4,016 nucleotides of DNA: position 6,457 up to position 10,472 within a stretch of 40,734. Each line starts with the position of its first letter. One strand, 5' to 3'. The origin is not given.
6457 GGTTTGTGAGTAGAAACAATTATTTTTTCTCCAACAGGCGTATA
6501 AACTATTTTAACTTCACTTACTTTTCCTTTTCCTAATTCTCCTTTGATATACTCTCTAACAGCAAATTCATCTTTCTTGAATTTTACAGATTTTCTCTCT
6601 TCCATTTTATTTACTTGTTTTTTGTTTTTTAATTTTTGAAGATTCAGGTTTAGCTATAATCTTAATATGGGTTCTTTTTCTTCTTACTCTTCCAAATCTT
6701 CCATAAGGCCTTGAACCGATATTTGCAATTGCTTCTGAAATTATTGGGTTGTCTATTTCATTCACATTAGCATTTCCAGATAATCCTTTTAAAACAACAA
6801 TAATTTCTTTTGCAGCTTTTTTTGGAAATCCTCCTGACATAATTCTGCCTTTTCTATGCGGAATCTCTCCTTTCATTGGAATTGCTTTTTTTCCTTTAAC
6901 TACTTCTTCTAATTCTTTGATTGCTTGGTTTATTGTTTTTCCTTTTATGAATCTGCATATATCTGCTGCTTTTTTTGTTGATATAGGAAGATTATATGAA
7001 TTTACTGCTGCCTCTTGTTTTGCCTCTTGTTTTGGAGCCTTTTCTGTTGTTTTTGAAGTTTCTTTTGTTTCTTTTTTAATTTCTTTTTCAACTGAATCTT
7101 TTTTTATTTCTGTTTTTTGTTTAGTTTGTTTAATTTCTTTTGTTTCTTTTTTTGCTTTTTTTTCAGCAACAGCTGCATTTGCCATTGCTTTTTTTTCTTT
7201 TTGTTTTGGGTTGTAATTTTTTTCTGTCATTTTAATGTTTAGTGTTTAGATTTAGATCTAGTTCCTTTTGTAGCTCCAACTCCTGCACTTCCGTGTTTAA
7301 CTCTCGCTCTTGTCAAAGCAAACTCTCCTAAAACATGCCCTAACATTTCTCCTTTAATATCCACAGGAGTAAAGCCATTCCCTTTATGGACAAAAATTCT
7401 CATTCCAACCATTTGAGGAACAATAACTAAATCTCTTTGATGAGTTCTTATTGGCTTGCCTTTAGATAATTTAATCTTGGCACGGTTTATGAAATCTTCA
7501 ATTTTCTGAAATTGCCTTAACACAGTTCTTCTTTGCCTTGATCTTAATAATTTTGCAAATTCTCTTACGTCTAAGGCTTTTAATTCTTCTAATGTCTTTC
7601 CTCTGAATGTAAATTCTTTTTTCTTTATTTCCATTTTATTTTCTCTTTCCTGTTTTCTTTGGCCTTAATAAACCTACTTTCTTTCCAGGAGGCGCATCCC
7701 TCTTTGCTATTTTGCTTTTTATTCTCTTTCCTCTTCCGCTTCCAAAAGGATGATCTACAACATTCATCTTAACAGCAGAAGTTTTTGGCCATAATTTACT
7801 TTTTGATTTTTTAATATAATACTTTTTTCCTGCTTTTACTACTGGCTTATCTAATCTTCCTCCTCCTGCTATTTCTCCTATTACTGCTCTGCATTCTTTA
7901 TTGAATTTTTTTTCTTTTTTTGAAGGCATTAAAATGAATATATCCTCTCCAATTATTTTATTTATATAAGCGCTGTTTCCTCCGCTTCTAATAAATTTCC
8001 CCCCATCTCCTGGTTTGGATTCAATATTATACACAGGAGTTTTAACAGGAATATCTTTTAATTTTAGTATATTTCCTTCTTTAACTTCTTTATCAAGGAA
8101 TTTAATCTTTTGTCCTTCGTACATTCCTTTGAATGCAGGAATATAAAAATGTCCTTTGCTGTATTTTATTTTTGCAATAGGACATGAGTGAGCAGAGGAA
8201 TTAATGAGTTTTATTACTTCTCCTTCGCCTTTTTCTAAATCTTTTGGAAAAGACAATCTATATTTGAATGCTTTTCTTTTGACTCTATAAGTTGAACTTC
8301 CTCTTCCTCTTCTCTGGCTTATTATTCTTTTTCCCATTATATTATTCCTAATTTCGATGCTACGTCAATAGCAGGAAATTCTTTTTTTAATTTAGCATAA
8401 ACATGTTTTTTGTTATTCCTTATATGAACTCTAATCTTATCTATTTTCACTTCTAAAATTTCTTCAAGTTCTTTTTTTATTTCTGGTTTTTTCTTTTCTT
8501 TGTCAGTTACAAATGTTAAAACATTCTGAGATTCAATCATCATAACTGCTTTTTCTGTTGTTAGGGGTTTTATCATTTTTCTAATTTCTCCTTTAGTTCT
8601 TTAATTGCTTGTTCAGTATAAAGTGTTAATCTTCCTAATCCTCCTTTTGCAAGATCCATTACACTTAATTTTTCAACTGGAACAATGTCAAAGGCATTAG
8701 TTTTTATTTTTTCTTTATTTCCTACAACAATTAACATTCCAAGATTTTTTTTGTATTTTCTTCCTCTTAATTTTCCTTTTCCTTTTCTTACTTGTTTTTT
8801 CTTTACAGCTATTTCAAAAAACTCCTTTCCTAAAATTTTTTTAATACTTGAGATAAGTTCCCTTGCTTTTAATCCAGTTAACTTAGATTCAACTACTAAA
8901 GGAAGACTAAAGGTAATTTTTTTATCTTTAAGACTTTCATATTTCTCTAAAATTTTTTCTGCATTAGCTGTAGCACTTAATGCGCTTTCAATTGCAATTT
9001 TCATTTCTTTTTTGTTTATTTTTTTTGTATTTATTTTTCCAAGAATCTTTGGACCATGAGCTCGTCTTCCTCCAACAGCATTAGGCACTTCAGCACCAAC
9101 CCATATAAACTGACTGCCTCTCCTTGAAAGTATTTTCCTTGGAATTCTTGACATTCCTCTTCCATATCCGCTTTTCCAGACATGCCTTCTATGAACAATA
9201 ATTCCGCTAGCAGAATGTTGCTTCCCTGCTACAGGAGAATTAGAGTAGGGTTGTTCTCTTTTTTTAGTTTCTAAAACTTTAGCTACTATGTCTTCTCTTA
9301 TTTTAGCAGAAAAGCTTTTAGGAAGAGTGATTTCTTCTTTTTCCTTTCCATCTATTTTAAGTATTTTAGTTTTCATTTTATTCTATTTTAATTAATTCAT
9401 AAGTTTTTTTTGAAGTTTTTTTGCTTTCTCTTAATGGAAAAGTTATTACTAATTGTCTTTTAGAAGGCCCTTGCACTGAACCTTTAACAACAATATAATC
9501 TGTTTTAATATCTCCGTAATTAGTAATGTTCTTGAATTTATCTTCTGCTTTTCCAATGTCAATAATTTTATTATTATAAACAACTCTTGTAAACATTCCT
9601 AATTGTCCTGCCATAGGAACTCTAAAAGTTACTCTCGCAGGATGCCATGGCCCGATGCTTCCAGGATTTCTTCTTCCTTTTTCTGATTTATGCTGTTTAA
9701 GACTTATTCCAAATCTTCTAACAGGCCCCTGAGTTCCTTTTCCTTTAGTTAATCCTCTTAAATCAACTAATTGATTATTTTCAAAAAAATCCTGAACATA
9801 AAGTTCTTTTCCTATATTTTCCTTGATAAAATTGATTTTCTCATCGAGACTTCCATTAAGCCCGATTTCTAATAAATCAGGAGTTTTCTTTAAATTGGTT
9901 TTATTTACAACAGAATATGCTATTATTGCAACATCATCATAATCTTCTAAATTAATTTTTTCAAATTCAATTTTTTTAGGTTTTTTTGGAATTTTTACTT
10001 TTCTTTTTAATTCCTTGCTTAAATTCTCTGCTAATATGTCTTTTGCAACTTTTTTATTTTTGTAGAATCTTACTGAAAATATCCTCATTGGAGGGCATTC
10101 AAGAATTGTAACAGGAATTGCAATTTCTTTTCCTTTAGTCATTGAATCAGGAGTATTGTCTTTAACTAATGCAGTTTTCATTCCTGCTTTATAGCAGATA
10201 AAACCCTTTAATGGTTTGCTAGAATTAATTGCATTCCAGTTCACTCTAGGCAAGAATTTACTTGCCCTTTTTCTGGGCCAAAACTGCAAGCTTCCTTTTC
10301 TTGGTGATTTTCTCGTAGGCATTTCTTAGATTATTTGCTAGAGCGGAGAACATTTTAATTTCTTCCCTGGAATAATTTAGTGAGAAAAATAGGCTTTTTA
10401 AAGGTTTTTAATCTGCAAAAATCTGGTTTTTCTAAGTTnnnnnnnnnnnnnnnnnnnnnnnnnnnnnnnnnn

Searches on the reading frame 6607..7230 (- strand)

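Call 42: search_protein_families(library=pfam, proteins=[window:6607-7230:-], max_evalue=0.001)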
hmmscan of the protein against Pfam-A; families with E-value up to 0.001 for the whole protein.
window:6607-7230:- (207 aa): 1 family
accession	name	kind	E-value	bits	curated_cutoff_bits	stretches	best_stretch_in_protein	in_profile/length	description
PF00237.24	Ribosomal_L22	-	3.5e-12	46.8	28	1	78-193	3-103/104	Ribosomal protein L22p/L17e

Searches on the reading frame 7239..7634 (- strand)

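Call 42: search_protein_families(library=pfam, proteins=[window:7239-7634:-], max_evalue=0.001)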
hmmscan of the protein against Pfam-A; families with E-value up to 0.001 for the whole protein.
window:7239-7634:- (131 aa): 1 family
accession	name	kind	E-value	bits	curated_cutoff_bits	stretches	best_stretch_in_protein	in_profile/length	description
PF00203.26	Ribosomal_S19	-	9.8e-24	83.4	27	1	49-114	17-81/81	Ribosomal protein S19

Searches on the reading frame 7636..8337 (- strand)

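Call 42: search_protein_families(library=pfam, proteins=[window:7636-8337:-], max_evalue=0.001)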
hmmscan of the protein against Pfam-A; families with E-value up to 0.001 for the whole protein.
window:7636-8337:- (233 aa): 1 family
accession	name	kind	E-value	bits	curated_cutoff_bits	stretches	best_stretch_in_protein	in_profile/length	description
PF03947.24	Ribosomal_L2_C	-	1.7e-35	122.2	33.7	1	86-208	1-118/126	Ribosomal Proteins L2, C-terminal domain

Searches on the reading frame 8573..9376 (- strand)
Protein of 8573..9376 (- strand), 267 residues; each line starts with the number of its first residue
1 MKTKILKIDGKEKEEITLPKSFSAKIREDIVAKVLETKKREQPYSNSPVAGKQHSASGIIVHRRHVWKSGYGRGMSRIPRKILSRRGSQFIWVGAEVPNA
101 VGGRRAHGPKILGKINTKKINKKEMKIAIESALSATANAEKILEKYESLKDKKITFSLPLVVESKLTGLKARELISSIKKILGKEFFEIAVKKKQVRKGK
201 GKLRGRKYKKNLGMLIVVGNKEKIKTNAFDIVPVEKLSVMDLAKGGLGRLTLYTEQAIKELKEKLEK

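Call 42: search_protein_families(library=pfam, proteins=[window:8573-9376:-], max_evalue=0.001)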
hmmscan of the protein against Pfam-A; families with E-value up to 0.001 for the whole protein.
window:8573-9376:- (267 aa): 1 family
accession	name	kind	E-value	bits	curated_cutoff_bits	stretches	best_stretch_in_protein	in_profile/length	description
PF00573.27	Ribosomal_L4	-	7.2e-19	68.6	25.8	1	17-263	2-189/190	Ribosomal protein L4/L1 family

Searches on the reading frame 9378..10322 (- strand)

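Call 42: search_protein_families(library=pfam, proteins=[window:9378-10322:-], max_evalue=0.001)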
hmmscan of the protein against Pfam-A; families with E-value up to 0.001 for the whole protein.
window:9378-10322:- (314 aa): 1 family
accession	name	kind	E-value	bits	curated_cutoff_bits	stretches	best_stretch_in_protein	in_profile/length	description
PF00297.29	Ribosomal_L3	-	4.3e-64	217.3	22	1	1-310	1-354/369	Ribosomal protein L3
